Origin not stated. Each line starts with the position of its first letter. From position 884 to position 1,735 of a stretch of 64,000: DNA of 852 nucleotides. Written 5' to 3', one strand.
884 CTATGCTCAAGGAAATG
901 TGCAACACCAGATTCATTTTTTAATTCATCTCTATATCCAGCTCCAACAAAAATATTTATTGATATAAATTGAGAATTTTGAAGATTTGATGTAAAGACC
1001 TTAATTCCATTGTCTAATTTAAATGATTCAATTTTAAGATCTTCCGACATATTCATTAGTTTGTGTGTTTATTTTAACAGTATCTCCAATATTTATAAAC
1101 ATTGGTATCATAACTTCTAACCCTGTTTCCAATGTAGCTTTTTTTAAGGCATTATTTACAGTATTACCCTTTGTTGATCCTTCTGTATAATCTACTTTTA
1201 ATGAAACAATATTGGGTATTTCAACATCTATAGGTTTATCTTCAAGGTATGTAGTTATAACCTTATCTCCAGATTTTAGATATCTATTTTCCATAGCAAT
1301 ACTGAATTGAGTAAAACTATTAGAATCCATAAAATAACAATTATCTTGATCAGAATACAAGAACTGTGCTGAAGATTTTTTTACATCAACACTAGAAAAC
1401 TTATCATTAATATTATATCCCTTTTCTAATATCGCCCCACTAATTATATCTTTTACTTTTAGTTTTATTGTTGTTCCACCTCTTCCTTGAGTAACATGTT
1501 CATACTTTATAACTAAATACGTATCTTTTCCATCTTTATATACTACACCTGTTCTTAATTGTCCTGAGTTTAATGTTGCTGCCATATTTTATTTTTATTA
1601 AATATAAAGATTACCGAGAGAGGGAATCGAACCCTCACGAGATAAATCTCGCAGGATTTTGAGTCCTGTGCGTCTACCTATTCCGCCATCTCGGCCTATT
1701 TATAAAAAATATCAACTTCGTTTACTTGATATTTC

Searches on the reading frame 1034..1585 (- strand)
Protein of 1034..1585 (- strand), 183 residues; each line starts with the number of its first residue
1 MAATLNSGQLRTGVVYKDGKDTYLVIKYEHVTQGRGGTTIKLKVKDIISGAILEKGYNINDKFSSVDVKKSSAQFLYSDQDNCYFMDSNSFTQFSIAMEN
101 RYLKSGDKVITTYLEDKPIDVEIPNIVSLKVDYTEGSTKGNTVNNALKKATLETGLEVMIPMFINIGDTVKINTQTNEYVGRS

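Call 81: search_protein_families(library=pfam, proteins=[window:1034-1585:-], max_evalue=0.001)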
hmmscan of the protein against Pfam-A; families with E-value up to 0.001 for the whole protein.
window:1034-1585:- (183 aa): 3 families
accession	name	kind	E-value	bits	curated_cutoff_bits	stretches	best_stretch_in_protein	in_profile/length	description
PF09285.17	Elong-fact-P_C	-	3e-23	81.7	25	1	127-182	1-56/56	Elongation factor P, C-terminal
PF08207.18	EFP_N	-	2.4e-12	47.1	23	1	8-63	3-58/58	Elongation factor P (EF-P) KOW-like domain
PF01132.26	EFP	-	7.2e-10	39.1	27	1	73-119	3-54/54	Elongation factor P (EF-P) OB domain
